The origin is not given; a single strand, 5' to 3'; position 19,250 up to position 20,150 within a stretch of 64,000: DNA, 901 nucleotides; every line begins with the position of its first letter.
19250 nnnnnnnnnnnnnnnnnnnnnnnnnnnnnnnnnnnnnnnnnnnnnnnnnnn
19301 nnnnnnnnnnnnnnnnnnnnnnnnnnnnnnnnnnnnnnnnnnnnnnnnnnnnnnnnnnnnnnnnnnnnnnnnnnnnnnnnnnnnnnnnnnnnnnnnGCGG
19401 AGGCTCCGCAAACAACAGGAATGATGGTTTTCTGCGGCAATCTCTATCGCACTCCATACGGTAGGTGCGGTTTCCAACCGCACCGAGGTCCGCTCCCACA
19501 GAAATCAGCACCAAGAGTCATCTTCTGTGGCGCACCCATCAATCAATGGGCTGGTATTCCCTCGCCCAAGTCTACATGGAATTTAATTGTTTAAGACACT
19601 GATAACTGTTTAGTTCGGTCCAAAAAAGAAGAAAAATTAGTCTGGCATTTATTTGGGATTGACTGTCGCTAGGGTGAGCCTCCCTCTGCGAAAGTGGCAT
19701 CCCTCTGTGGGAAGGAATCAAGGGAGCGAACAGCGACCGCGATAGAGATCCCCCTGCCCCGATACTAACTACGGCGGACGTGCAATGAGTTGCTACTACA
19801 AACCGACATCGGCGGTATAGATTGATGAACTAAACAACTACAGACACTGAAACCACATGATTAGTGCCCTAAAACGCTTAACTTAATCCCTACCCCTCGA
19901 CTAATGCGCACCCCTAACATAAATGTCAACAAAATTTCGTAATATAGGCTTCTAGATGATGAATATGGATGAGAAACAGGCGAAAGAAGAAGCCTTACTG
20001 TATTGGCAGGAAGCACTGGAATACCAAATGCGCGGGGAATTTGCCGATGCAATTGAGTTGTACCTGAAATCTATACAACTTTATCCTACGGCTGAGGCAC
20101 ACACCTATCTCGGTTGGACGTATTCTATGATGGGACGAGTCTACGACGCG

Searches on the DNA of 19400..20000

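Call 5: search_rna_families(source=window, start=19400, end=20000, threshold=evalue, max_evalue=10, show_alignments=3)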
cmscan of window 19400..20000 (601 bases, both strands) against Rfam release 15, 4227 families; matches with E-value up to 10: 3.
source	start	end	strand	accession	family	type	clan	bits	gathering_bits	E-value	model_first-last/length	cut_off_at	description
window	19975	20000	-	RF00752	mir-14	Gene; miRNA;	-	14.5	53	4.9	38-63/63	5'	mir-14 microRNA precursor family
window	19818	19871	+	RF00276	SNORD52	Gene; snRNA; snoRNA; CD-box;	CL00063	13.2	45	9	1-67/67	no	Small nucleolar RNA SNORD52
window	19954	19970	+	RF01138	sR23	Gene; snRNA; snoRNA; CD-box;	-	11.2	45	3.7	1-54/54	no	Small nucleolar RNA sR23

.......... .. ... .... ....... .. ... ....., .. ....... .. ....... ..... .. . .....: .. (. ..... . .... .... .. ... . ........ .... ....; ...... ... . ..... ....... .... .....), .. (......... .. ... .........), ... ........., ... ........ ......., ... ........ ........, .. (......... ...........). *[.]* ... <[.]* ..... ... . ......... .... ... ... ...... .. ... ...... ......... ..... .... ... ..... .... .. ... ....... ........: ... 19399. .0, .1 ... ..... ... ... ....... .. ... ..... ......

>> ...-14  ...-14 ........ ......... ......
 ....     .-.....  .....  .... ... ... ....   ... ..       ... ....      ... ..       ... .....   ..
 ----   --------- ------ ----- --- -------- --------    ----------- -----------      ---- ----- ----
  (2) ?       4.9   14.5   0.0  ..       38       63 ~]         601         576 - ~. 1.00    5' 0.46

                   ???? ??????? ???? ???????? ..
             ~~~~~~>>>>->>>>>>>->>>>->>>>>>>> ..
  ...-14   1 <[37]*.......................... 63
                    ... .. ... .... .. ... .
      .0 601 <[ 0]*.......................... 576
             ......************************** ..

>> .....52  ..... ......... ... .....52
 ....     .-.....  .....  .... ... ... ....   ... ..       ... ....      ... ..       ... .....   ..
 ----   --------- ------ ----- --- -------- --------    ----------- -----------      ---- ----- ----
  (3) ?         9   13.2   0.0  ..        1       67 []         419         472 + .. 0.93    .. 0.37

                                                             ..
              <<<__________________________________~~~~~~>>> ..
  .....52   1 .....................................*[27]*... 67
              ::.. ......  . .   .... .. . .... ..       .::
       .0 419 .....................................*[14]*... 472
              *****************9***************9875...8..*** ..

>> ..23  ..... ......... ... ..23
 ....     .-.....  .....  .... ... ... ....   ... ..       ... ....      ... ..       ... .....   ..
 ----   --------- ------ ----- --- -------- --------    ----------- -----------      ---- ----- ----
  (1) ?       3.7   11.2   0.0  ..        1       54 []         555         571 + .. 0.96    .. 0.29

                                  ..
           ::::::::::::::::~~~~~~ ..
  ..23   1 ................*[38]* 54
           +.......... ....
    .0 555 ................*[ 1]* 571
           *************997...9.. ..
